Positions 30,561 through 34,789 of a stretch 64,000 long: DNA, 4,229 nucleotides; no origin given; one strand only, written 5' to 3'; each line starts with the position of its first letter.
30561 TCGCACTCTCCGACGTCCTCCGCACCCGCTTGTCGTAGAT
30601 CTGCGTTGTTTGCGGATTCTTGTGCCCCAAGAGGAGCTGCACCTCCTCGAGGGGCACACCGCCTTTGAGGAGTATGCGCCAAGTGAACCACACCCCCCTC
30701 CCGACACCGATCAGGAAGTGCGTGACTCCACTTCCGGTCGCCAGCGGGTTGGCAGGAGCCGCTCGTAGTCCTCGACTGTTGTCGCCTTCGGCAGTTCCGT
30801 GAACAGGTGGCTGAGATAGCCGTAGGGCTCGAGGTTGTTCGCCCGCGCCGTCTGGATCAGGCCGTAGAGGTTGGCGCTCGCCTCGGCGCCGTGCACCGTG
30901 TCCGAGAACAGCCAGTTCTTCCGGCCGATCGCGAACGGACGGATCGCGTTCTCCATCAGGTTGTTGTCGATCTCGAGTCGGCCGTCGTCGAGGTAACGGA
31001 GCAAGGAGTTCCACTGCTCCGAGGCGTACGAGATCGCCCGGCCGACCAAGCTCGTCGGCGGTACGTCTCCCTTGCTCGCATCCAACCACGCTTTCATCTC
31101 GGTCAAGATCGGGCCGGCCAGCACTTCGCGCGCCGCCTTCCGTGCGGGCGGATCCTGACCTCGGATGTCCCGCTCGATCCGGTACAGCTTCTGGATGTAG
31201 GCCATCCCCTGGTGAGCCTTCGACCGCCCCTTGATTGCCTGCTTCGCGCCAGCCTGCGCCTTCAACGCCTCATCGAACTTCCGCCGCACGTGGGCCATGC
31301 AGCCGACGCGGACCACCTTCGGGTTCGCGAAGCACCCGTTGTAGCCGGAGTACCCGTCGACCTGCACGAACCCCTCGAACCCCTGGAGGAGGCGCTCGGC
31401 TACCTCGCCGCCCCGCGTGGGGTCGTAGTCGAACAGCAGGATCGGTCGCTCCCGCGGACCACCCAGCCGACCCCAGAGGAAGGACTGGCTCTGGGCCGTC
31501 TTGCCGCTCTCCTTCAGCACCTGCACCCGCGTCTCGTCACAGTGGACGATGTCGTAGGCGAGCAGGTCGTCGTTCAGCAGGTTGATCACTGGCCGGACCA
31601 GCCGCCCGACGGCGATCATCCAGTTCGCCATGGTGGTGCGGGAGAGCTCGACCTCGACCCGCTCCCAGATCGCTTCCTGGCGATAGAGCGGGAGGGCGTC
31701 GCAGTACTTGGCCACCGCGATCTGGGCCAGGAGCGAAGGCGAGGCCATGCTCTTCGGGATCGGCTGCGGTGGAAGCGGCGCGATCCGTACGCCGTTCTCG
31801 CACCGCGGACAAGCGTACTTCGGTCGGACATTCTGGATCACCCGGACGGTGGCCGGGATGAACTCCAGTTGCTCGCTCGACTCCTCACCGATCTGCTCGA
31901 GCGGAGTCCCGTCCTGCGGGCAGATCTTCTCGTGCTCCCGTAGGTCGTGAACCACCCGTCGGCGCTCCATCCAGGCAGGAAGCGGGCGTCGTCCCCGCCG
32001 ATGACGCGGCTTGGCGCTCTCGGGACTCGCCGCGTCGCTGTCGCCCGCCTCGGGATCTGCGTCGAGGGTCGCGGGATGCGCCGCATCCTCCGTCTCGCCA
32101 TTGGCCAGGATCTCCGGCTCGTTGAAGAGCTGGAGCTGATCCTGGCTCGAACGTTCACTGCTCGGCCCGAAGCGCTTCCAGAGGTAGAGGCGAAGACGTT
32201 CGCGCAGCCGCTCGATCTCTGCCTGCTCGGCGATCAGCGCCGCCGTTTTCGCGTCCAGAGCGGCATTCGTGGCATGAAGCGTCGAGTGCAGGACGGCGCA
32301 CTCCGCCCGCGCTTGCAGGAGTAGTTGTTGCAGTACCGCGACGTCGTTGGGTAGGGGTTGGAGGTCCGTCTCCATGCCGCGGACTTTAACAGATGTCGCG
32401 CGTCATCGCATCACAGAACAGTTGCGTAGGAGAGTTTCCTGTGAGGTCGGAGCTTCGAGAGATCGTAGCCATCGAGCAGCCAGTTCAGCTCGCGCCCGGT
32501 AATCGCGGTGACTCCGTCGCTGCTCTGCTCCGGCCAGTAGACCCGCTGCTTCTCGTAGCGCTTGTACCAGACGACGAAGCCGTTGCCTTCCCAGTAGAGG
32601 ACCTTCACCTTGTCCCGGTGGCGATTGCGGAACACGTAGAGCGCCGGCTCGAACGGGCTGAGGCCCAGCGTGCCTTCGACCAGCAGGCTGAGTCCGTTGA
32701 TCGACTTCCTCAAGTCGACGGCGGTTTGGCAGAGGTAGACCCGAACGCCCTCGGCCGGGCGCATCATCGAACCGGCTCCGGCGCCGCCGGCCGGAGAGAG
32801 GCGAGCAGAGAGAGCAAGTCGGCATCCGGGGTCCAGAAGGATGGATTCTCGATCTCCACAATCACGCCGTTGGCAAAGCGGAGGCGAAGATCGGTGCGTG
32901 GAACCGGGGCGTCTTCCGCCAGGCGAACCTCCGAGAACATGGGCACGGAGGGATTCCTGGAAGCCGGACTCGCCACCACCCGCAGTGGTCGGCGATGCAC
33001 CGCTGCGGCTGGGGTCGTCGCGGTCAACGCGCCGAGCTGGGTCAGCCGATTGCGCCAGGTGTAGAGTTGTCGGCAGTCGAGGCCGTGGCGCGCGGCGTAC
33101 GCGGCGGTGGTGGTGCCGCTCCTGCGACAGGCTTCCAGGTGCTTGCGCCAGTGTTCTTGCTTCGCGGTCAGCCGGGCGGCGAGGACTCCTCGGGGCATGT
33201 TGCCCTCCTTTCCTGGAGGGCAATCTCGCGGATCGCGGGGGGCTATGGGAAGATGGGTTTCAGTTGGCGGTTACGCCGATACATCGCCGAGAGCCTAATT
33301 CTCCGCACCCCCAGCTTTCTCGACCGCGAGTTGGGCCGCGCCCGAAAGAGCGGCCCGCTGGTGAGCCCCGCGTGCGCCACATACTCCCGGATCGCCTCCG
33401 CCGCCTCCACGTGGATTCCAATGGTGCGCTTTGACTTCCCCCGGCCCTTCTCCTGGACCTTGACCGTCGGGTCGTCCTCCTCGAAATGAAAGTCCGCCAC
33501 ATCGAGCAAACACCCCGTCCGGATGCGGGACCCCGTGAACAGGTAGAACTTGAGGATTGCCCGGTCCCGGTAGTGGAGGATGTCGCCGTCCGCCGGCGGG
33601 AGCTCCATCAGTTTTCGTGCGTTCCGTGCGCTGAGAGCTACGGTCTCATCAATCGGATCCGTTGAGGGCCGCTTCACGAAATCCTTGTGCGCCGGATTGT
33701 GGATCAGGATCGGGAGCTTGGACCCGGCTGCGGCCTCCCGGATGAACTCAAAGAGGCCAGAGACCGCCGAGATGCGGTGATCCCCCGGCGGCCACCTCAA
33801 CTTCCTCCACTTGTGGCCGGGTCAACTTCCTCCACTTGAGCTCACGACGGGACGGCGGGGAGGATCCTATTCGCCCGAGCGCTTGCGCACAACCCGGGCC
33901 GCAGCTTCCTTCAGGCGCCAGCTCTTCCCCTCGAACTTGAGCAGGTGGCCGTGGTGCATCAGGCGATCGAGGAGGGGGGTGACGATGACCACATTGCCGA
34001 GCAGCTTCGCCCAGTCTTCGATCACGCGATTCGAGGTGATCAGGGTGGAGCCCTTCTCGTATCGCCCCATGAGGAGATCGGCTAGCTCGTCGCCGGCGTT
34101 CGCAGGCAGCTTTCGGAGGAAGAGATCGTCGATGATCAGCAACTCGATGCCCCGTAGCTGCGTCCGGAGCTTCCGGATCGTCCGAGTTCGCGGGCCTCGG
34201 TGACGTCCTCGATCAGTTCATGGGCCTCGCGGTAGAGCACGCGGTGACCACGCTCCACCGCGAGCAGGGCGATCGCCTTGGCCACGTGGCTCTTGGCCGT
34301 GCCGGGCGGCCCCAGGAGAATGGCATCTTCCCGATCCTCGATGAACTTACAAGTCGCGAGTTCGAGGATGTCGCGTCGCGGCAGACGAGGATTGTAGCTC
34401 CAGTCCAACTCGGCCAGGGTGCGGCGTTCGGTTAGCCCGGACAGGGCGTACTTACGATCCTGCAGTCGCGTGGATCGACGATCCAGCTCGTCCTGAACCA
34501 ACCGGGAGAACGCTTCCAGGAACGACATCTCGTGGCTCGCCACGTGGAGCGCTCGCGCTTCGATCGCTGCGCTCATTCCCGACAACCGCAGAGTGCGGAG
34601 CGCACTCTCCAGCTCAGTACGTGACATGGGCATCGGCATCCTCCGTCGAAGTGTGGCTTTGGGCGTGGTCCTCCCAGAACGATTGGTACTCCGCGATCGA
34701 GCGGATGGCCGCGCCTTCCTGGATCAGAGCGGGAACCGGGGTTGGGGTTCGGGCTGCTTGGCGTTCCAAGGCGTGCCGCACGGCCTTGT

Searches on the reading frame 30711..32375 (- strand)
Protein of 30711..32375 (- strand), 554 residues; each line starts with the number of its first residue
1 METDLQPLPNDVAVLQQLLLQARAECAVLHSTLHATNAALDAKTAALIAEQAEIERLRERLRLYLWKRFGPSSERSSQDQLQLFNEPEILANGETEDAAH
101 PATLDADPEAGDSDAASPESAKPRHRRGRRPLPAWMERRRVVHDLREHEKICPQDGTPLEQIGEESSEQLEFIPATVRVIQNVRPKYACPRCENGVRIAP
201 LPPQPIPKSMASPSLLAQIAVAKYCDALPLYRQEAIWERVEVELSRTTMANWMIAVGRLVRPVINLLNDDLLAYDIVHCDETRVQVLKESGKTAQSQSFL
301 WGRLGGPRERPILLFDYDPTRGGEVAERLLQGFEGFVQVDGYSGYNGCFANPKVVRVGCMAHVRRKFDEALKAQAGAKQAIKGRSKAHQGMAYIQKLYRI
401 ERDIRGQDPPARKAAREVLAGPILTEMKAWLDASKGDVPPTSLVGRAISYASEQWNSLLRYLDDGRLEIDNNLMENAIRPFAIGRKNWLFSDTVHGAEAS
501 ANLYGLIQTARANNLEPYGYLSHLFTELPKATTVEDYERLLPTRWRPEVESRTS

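Call 65: search_protein_families(library=pfam, proteins=[window:30711-32375:-], max_evalue=0.001)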
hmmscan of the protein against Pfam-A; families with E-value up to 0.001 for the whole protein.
window:30711-32375:- (554 aa): 4 families
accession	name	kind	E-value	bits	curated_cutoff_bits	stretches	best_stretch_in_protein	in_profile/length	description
PF03050.20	DDE_Tnp_IS66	-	4.7e-100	335.1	23.1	1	208-499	1-284/284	Transposase IS66 family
PF13005.12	zf-IS66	-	1.2e-16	61.3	27.3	1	149-193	1-46/46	zinc-finger binding domain of transposase IS66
PF13007.12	LZ_Tnp_IS66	-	1.3e-13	51.9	22.9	1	56-141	1-71/71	Transposase C of IS166 homeodomain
PF13817.11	DDE_Tnp_IS66_C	-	3.3e-13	50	30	1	506-542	2-38/39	IS66 C-terminal element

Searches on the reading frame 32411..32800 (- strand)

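Call 65: search_protein_families(library=pfam, proteins=[window:32411-32800:-], max_evalue=0.001)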
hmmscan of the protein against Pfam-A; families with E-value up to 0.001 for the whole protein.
window:32411-32800:- (129 aa): 1 family
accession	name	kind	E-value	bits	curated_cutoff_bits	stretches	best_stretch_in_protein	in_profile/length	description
PF05717.18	TnpB_IS66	-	8.9e-36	122.3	26.6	1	20-118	2-100/101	IS66 Orf2 like protein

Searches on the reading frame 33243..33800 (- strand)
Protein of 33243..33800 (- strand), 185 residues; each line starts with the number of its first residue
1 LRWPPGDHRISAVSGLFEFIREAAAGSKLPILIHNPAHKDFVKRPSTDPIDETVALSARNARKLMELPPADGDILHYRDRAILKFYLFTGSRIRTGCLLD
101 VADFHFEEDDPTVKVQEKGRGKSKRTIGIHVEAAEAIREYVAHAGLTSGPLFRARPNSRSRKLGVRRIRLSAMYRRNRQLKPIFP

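Call 65: search_protein_families(library=pfam, proteins=[window:33243-33800:-], max_evalue=0.001)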
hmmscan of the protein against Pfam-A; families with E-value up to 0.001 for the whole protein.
window:33243-33800:- (185 aa): 1 family
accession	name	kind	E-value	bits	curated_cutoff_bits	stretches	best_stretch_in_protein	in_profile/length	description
PF00589.27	Phage_integrase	-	3.3e-08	33.9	27.1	1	57-177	4-122/172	Phage integrase family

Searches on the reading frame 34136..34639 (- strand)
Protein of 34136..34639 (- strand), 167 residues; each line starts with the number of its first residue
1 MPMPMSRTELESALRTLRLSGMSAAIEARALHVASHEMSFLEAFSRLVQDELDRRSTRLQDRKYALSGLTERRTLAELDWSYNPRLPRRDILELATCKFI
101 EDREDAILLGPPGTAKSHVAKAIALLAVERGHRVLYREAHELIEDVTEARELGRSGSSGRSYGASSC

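Call 65: search_protein_families(library=pfam, proteins=[window:34136-34639:-], max_evalue=0.001)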
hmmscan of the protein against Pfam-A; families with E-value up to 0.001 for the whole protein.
window:34136-34639:- (167 aa): 2 families
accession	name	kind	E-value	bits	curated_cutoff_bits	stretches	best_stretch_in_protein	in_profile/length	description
PF01695.23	IstB_IS21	-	4.6e-31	108.6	24.1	1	14-158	3-147/238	IstB-like ATP binding protein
PF20030.5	bpMoxR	-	0.00022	20.8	27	1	89-126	18-54/205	MoxR domain in the MoxR-vWA-beta-propeller ternary systems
